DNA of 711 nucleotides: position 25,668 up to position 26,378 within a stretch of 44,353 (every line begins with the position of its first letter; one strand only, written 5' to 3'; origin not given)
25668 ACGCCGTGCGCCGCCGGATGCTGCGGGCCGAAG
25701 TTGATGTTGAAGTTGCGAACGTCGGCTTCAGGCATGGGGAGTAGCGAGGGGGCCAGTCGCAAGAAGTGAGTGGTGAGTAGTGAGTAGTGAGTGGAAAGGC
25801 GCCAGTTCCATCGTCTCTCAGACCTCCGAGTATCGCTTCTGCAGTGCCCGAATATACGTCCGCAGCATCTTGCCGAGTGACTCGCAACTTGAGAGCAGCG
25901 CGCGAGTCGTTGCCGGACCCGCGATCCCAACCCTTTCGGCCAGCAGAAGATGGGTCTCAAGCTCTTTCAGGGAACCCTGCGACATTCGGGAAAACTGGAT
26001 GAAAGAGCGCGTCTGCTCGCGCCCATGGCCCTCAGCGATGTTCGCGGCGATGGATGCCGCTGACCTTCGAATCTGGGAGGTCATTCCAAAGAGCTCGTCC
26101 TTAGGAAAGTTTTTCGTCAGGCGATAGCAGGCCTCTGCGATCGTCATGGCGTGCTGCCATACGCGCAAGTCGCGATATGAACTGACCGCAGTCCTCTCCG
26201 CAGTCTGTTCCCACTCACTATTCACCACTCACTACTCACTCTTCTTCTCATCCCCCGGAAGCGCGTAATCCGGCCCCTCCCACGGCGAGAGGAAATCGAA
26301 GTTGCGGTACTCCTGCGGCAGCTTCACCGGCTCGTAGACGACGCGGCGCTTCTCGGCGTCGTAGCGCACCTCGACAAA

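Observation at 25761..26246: IVS-like cassette inside the complex I operon: four-helix-bundle gene bracketed by 30-nt heptamer-built inverted repeats between nuoC and nuoD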

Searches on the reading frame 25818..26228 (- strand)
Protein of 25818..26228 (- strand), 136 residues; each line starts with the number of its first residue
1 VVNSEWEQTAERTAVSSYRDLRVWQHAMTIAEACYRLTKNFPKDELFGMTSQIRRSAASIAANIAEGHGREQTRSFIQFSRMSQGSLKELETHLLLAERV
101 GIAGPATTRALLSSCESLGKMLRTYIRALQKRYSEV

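Call 4: search_protein_families(library=pfam, proteins=[window:25818-26228:-], max_evalue=0.01)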
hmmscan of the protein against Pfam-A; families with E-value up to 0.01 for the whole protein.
window:25818-26228:- (136 aa): 1 family
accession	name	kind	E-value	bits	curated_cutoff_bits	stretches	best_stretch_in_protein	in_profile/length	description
PF05635.17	23S_rRNA_IVP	-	4.7e-36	123.7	33.8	1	19-123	1-105/106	23S rRNA-intervening sequence protein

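Call 5: search_protein_families(library=ncbifam, proteins=[window:25818-26228:-], max_evalue=0.01)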
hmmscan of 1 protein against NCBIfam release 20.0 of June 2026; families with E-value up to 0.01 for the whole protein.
window:25818-26228:- (136 aa): 4 families
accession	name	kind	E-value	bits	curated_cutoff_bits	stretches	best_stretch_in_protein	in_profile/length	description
NF008911.0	PRK12275.1-2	subfamily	9.1e-49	164.9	137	1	16-131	2-117/118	hypothetical protein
TIGR02436.1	TIGR02436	subfamily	2.1e-35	121.2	24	1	23-129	1-108/109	four helix bundle protein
NF008912.0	PRK12275.1-6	subfamily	1.3e-22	80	124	1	17-133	2-115/117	hypothetical protein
NF033474.1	DivGenRetAVD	equivalog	0.0026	18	80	1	22-126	2-103/104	diversity-generating retroelement protein Avd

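Call 11: find_homologous_proteins(query=window:25818-26228:-, max_evalue=1e-10)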
Query window:25818-26228:- (136 aa): 6603 proteins with E <= 1e-10 among 6649 candidates; the best 120 are listed.
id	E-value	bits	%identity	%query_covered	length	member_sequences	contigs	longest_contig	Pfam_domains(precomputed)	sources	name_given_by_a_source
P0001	5.0e-61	222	99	80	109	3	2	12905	PF05635.18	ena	-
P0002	1.8e-59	217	97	80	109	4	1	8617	PF05635.18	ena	-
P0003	4.4e-56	206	75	99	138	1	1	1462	PF05635.18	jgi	jgi:four helix bundle protein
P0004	2.2e-54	201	76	92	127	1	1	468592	PF22296.3,PF05635.18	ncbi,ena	-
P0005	2.3e-54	201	77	93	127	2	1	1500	PF05635.18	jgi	jgi:four helix bundle protein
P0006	4.6e-54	200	79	90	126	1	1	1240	PF05635.18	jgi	jgi:four helix bundle protein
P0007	4.8e-54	200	77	90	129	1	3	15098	PF05635.18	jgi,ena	jgi:four helix bundle protein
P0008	1.3e-53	198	79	90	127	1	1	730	PF22296.3,PF05635.18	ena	-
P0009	9.7e-53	195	73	93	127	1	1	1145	PF05635.18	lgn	-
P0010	6.2e-52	193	75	91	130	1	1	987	PF05635.18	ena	-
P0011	7.3e-52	192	73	92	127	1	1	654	PF05635.18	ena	-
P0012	7.4e-52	192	75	91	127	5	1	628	PF05635.18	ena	-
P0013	8.2e-52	192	75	90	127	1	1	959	PF05635.18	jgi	-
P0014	8.3e-52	192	72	90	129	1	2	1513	PF05635.18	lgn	-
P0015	1.3e-51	192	71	93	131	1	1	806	PF05635.18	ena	-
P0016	1.3e-51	192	72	93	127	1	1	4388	PF22296.3,PF05635.18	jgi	jgi:four helix bundle protein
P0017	1.5e-51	192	74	92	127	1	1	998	PF05635.18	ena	-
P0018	2.0e-51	191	67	97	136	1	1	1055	PF05635.18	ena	-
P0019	2.4e-51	191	71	93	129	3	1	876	PF05635.18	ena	-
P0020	4.5e-51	190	73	88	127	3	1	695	PF22296.3,PF05635.18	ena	-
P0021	4.9e-51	190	71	92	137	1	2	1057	PF22296.3,PF05635.18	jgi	jgi:four helix bundle protein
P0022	1.1e-50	189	73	89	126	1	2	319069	PF05635.18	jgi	jgi:four helix bundle protein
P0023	3.7e-50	187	64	97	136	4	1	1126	PF22296.3,PF05635.18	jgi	jgi:four helix bundle protein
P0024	4.8e-50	187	73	90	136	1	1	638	PF05635.18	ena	-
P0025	5.9e-50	186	67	90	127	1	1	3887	PF22296.3,PF05635.18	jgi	jgi:four helix bundle protein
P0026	6.4e-50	186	70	90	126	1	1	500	PF05635.18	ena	-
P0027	6.6e-50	186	74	88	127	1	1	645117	PF05635.18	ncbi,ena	-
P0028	8.6e-50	186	71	93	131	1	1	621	PF05635.18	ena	-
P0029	1.0e-49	186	70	93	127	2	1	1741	PF05635.18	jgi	-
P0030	1.3e-49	185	70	89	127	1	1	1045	PF05635.18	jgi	jgi:four helix bundle protein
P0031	1.5e-49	185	70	90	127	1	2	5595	PF22296.3,PF05635.18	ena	-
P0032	1.6e-49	185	70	90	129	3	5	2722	PF05635.18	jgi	jgi:four helix bundle protein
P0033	1.6e-49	185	70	90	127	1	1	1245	PF05635.18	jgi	jgi:four helix bundle protein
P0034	1.8e-49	185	69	92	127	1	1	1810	PF05635.18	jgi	jgi:four helix bundle protein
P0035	2.2e-49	185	70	90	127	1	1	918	PF22296.3,PF05635.18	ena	-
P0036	2.3e-49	184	70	90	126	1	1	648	PF05635.18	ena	-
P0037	2.5e-49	184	67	93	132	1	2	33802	PF22296.3,PF05635.18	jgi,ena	-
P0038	2.8e-49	184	70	88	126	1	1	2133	PF22296.3,PF05635.18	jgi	jgi:four helix bundle protein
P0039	3.4e-49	184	73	88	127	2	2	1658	PF05635.18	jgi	jgi:four helix bundle protein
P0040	4.3e-49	184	75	87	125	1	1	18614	PF22296.3,PF05635.18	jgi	jgi:four helix bundle protein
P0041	4.8e-49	183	69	92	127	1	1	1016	PF22296.3,PF05635.18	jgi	jgi:four helix bundle protein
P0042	5.8e-49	183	70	88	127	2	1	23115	PF05635.18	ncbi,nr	ncbi:MAG TPA: four helix bundle protein [Micropepsaceae bacterium]|nr:four helix bundle protein [Mic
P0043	6.5e-49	183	66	96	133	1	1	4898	PF05635.18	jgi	jgi:four helix bundle protein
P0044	7.6e-49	183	71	88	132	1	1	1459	PF05635.18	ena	-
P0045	8.6e-49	183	70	90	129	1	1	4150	PF05635.18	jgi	-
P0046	8.7e-49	183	66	96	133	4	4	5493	PF05635.18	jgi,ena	jgi:four helix bundle protein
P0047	9.1e-49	183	73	87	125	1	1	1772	PF05635.18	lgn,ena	-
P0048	9.3e-49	182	63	97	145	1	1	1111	PF22296.3,PF05635.18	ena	-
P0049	9.6e-49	182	71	87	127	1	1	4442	PF22296.3,PF05635.18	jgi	jgi:four helix bundle protein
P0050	1.1e-48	182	68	89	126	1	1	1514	PF22296.3,PF05635.18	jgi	jgi:four helix bundle protein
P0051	1.7e-48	182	71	88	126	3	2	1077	PF22296.3,PF05635.18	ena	-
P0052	2.0e-48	181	71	87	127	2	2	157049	PF05635.18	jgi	jgi:four helix bundle protein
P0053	2.1e-48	181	68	87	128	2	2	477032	PF22296.3,PF05635.18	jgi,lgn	jgi:four helix bundle protein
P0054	2.1e-48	181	64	97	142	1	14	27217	PF05635.18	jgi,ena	jgi:four helix bundle protein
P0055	2.9e-48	181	63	99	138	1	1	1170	PF05635.18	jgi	jgi:four helix bundle protein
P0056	3.2e-48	181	63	97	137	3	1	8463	PF05635.18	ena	-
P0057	3.3e-48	181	63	97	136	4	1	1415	PF22296.3,PF05635.18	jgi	jgi:four helix bundle protein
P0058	3.8e-48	181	70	88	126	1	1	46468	PF05635.18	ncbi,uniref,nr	ncbi:four helix bundle protein [Bradyrhizobium uaiense]|uniref:Four helix bundle protein n=1 Tax=Bra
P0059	4.2e-48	180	68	90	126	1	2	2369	PF22296.3,PF05635.18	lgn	-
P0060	4.4e-48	180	66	88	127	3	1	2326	PF05635.18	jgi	jgi:four helix bundle protein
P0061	4.4e-48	180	70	88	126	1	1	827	PF05635.18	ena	-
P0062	4.4e-48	180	70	88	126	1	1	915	PF05635.18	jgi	jgi:four helix bundle protein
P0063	4.4e-48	180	70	87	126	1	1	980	PF05635.18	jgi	jgi:four helix bundle protein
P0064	4.5e-48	180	67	90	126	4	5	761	PF05635.18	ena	-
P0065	4.6e-48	180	66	91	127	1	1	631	PF05635.18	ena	-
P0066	4.9e-48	180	68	88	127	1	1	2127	PF22296.3,PF05635.18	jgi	jgi:four helix bundle protein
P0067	5.3e-48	180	68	90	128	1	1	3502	PF05635.18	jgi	jgi:four helix bundle protein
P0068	5.5e-48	180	71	88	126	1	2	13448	PF22296.3,PF05635.18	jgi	jgi:four helix bundle protein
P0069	5.7e-48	180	68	87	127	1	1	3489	PF22296.3,PF05635.18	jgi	jgi:four helix bundle protein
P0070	6.4e-48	180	68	89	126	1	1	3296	PF22296.3,PF05635.18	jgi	jgi:four helix bundle protein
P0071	6.6e-48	180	68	88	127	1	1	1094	PF05635.18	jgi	jgi:four helix bundle protein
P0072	7.0e-48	180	69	87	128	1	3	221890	PF22296.3,PF05635.18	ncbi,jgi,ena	jgi:four helix bundle protein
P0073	7.1e-48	180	70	87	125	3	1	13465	PF22296.3,PF05635.18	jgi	jgi:four helix bundle protein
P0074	7.1e-48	180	69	88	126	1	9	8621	PF22296.3,PF05635.18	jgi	jgi:four helix bundle protein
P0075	8.0e-48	179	70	88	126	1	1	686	PF22296.3,PF05635.18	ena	-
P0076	8.0e-48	179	67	92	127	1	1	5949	PF05635.18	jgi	jgi:four helix bundle protein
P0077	8.6e-48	179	67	90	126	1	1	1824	PF05635.18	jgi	-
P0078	8.8e-48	179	68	88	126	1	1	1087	PF22296.3,PF05635.18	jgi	jgi:four helix bundle protein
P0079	8.9e-48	179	71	88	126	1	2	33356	PF05635.18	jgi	jgi:four helix bundle protein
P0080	9.3e-48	179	67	90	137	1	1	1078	PF05635.18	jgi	jgi:four helix bundle protein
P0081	9.9e-48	179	67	90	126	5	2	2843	PF22296.3,PF05635.18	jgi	-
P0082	1.0e-47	179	67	88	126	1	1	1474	PF22296.3,PF05635.18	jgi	jgi:four helix bundle protein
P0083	1.0e-47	179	69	87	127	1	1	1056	PF22296.3,PF05635.18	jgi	jgi:four helix bundle protein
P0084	1.0e-47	179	70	87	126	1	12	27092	PF22296.3,PF05635.18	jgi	jgi:four helix bundle protein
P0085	1.0e-47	179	70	87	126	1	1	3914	PF22296.3,PF05635.18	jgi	jgi:four helix bundle protein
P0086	1.4e-47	179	68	85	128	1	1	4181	PF05635.18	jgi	jgi:four helix bundle protein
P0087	1.5e-47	179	70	90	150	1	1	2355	PF05635.18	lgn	-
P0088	1.5e-47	179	70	88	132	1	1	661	PF05635.18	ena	-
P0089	1.5e-47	179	68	89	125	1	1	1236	PF05635.18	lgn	-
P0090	1.5e-47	179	71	88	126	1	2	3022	PF05635.18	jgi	-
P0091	1.6e-47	179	69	90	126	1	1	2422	PF22296.3,PF05635.18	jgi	jgi:four helix bundle protein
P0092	1.6e-47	179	69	88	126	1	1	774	PF05635.18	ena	-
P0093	1.6e-47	178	69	86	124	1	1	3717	PF22296.3,PF05635.18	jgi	jgi:four helix bundle protein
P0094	1.7e-47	178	69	88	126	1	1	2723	PF22296.3,PF05635.18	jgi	-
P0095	1.8e-47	178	68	88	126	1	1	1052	PF22296.3,PF05635.18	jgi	jgi:four helix bundle protein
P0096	1.9e-47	178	66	90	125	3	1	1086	PF05635.18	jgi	jgi:four helix bundle protein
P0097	2.0e-47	178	64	97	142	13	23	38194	PF05635.18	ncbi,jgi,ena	ncbi:MAG: four helix bundle protein [Roseiarcus sp.]|jgi:four helix bundle protein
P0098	2.0e-47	178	65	89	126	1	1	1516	PF22296.3,PF05635.18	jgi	jgi:four helix bundle protein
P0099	2.1e-47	178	67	90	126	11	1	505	PF05635.18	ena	-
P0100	2.3e-47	178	71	88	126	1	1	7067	PF05635.18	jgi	jgi:four helix bundle protein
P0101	2.3e-47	178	67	89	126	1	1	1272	PF05635.18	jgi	jgi:four helix bundle protein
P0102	2.3e-47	178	66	90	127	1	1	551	PF22296.3,PF05635.18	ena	-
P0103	2.4e-47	178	62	97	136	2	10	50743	PF05635.18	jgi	jgi:four helix bundle protein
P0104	2.4e-47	178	71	76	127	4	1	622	PF05635.18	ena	-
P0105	2.4e-47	178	66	88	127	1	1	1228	PF22296.3,PF05635.18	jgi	-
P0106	2.5e-47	178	62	97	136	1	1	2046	PF05635.18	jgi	jgi:four helix bundle protein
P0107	2.6e-47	178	69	89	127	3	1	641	PF05635.18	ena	-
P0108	2.6e-47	178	70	88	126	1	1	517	PF22296.3,PF05635.18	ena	-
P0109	2.6e-47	178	66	88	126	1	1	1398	PF05635.18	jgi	jgi:four helix bundle protein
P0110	2.8e-47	178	71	87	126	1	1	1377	PF05635.18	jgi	jgi:four helix bundle protein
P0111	2.9e-47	178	68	88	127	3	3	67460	PF05635.18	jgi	jgi:four helix bundle protein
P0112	2.9e-47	178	67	88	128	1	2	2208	PF05635.18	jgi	jgi:four helix bundle protein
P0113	3.1e-47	178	61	97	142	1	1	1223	PF05635.18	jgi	-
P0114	3.1e-47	178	69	87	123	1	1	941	PF22296.3,PF05635.18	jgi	jgi:four helix bundle protein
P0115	3.2e-47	178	68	90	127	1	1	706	PF05635.18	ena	-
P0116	3.5e-47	177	68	89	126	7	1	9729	PF22296.3,PF05635.18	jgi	jgi:four helix bundle protein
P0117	3.5e-47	177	68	88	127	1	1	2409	PF05635.18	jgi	jgi:four helix bundle protein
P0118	3.6e-47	177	67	88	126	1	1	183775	PF05635.18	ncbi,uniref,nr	ncbi:four helix bundle protein [Bradyrhizobium lablabi]|uniref:four helix bundle protein n=1 Tax=Bra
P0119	3.6e-47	177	62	99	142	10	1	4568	PF05635.18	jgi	jgi:four helix bundle protein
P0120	3.7e-47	177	66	90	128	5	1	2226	PF05635.18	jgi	jgi:four helix bundle protein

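Call 13: find_encoding_contigs(protein=P0001, flank=3000, max_places=4)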
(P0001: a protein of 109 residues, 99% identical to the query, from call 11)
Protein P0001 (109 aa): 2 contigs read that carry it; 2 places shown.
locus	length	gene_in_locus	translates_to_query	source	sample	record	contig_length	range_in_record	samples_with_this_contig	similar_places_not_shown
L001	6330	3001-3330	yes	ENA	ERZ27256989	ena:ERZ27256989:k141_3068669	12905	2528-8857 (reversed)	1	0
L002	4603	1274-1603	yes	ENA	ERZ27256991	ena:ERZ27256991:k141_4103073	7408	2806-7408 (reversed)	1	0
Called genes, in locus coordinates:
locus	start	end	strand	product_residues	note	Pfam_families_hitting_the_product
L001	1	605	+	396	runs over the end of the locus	PF07995:GSDH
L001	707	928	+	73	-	-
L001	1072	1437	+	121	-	PF00507:Oxidored_q4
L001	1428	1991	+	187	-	PF01058:Oxidored_q6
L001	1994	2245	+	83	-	-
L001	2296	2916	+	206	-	PF00329:Complex1_30kDa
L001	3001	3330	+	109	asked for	PF05635:23S_rRNA_IVP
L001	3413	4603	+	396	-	PF00346:Complex1_49kDa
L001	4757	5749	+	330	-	PF01257:2Fe-2S_thioredx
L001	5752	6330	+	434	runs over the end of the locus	PF01512:Complex1_51K, PF22461:SLBB_2, PF10589:NADH_4Fe-4S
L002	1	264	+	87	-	?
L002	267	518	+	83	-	-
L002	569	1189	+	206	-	PF00329:Complex1_30kDa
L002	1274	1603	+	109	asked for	PF05635:23S_rRNA_IVP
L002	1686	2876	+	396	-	PF00346:Complex1_49kDa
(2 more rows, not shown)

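Call 14: find_encoding_contigs(protein=P0004, flank=3000, max_places=4)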
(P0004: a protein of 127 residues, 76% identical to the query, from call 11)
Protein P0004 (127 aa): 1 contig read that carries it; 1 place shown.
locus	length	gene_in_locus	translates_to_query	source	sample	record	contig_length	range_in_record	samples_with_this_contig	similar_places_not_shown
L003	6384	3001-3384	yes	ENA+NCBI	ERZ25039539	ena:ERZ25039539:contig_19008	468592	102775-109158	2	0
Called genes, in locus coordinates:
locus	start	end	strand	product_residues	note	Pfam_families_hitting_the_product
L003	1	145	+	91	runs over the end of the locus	PF00216:Bac_DNA_binding, PF18291:HU-HIG (weak)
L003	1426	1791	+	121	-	PF00507:Oxidored_q4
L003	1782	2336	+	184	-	PF01058:Oxidored_q6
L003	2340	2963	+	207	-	PF00329:Complex1_30kDa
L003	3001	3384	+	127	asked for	PF05635:23S_rRNA_IVP, PF22296:bAvd (weak)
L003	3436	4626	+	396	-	PF00346:Complex1_49kDa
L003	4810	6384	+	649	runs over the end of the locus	PF01257:2Fe-2S_thioredx, PF01512:Complex1_51K, PF22461:SLBB_2, PF10589:NADH_4Fe-4S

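Call 15: find_encoding_contigs(protein=P0027, flank=3000, max_places=4)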
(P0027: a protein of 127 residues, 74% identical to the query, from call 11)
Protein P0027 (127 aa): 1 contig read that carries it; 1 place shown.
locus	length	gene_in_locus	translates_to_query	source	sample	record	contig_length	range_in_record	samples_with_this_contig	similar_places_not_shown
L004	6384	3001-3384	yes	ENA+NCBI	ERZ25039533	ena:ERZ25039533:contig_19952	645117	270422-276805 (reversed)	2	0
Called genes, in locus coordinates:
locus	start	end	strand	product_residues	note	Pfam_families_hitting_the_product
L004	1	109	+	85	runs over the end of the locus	-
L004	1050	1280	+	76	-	-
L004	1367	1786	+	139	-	PF00507:Oxidored_q4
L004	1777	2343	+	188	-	PF01058:Oxidored_q6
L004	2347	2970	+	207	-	PF00329:Complex1_30kDa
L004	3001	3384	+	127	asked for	PF05635:23S_rRNA_IVP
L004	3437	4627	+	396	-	PF00346:Complex1_49kDa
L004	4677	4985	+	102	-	PF05685:Uma2 (weak)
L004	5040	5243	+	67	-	-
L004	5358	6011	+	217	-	PF01257:2Fe-2S_thioredx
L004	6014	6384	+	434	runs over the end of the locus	PF01512:Complex1_51K, PF22461:SLBB_2, PF10589:NADH_4Fe-4S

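Call 20: find_related_loci(query=A1, collection=genome_contigs, flank=3000)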
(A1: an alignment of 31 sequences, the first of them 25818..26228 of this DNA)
Query A1 (136 aa) in genome_contigs; peptide patterns used: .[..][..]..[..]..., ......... (x = any residue, [..] = any of these).
600 stretches matched a pattern (row limit reached: there are more); 585 encode a relative of the query (tblastn E <= 1e-3); the best 80 are kept; 80 distinct loci.
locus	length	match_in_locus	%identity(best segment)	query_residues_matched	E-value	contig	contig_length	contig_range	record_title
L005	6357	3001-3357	69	14-132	2e-54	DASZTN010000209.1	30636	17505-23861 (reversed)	MAG TPA_asm: Bradyrhizobium sp. isolate SMAG_U6077 k141_53254, whole genome shotgun sequence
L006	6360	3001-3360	69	14-134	2e-53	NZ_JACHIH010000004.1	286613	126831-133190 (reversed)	Rhodopseudomonas rhenobacensis strain DSM 12706 Ga0415280_04, whole genome shotgun sequence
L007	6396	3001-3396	61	1-132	8e-53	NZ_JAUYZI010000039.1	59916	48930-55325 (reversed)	Methylobacterium sp. NEAU 140 Scaffold39, whole genome shotgun sequence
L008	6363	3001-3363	65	15-135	4e-52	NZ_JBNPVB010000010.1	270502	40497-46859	Bradyrhizobium oligotrophicum strain HKCCYLR10402 NODE_10, whole genome shotgun sequence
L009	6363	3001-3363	66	15-135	1e-51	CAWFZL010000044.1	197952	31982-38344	MAG: uncultured Alphaproteobacteria bacterium isolate MFD04428.bin.1.112 genome assembly, contig: contig_77348, whole ge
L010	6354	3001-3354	66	14-131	3e-50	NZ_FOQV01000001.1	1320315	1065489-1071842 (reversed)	Bosea sp. OK403, whole genome shotgun sequence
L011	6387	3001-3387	58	1-132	3e-49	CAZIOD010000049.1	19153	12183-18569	MAG TPA_asm: uncultured Terricaulis sp. isolate SRP193661_co1_45 genome assembly, contig: NODE_2970_length_19153_cov_10.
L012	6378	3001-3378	60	11-136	1e-47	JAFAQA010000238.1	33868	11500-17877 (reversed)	MAG: Hyphomicrobiales bacterium isolate CP_BM_ER_52 BM_ER_k147_4685590, whole genome shotgun sequence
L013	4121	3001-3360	62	13-132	1e-47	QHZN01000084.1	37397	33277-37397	MAG: Acidobacteria bacterium isolate gp13 AA74 14_0903_16_40cm_scaffold_460_curated, whole genome shotgun sequence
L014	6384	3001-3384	55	3-132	5e-47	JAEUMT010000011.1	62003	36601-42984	MAG: Hyphomonadaceae bacterium isolate new MAG-154 k141_2611171, whole genome shotgun sequence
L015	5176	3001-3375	58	11-135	6e-47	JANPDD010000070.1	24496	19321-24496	MAG: Hyphomicrobiales bacterium isolate VAR_78_metabat_42 VAR_78_k141_1025234, whole genome shotgun sequence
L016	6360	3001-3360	63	13-132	9e-47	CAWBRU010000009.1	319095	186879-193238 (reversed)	MAG: uncultured Alphaproteobacteria bacterium isolate MFD00392.bin.2.78 genome assembly, contig: contig_33953, whole gen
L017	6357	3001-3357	59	14-132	2e-46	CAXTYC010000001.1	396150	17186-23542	MAG TPA_asm: uncultured Chroococcidiopsis sp. isolate public_SRR1531569_metawrap_bin.6 genome assembly, contig: public_S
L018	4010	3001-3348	59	17-132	3e-46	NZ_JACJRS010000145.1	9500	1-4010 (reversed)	Phormidium sp. FACHB-1136 contig145, whole genome shotgun sequence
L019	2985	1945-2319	58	7-132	3e-46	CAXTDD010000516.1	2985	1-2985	MAG TPA_asm: uncultured Rubrobacteraceae bacterium isolate public_SRR14722308_metawrap_bin.1 genome assembly, contig: pu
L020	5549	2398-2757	63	13-132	3e-46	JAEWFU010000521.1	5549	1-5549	MAG: Proteobacteria bacterium isolate OH_PBlB_195 k127_116640, whole genome shotgun sequence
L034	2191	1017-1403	52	1-129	3e-41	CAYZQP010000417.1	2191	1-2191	MAG TPA_asm: uncultured Mesorhizobium sp. isolate SRP344714_co2_199 genome assembly, contig: NODE_126634_length_2191_cov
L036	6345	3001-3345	57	15-129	5e-41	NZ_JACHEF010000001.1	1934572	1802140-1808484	Mesorhizobium sangaii strain DSM 100039 Ga0415300_01, whole genome shotgun sequence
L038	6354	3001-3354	55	13-130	3e-40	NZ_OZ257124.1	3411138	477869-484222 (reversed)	MAG: Brevundimonas sp. isolate 594aa268-3ef3-4b3e-9c9a-3680a80e4e30 chromosome 1, complete sequence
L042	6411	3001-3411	50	1-135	2e-43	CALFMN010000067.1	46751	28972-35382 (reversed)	MAG TPA_asm: uncultured Chloroflexi bacterium isolate SRR5457059_bin.76_CONCOCT_v1.1_MAG genome assembly, contig: ERZ795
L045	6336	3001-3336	55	18-129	4e-38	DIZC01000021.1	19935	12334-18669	MAG TPA_asm: Alphaproteobacteria bacterium UBA6038 UBA6038_contig_599, whole genome shotgun sequence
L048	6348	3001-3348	52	17-132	2e-37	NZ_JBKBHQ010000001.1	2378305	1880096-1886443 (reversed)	MAG: Brevundimonas sp. isolate 21I_069.bin.39 NODE_1_length_2378305_cov_63.376346, whole genome shotgun sequence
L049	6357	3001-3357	47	13-131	4e-35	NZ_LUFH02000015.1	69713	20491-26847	Sphaerospermopsis aphanizomenoides BCCUSP55 scaffold15_cov26, whole genome shotgun sequence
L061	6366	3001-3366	51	10-131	5e-35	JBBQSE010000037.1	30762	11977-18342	MAG: Planctomycetales bacterium isolate Co_metawrap_1732 Cmw_1732_k141_15044527_length_30762_cov_9.0000, whole genome sh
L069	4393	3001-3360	45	15-134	2e-33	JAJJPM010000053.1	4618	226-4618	MAG: Gammaproteobacteria bacterium isolate B8 NODE_2281_length_4618_cov_7.896559, whole genome shotgun sequence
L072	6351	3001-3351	47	15-131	7e-33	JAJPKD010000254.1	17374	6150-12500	MAG: Acidobacteria bacterium isolate Centralia_MAG_6 k107_33899809, whole genome shotgun sequence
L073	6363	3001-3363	45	12-132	1e-32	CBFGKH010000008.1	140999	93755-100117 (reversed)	MAG: candidate division WOR-3 bacterium isolate SZTDM_202207_bins_15.1 genome assembly, contig: NODE_8_length_140999_cov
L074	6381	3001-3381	43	8-134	1e-32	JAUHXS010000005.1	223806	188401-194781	MAG: Bacteroidia bacterium isolate 3_bin.19 NODE_110_length_223806_cov_5.857792, whole genome shotgun sequence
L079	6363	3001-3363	44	10-130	6e-32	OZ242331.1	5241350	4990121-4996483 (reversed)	MAG: Caldilineaceae bacterium isolate ec593c3b-ffb8-4a2d-a73b-63dc7c05fa8f genome assembly, chromosome: 1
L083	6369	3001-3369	46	8-130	1e-31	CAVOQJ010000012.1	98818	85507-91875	MAG: Blastocatellia bacterium isolate MFD09848.bin.2.92 genome assembly, contig: contig_22987, whole genome shotgun sequ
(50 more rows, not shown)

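Call 31: search_solved_structures(query=window:25818-26228:-, max_evalue=0.001)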
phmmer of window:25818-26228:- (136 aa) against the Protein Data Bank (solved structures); distinct sequences matched with E-value up to 0.001: 1.
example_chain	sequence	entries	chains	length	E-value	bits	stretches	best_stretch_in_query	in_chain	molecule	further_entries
2gsc_A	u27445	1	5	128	2.1e-19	73.2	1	16-132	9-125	Putative uncharacterized protein XCC0516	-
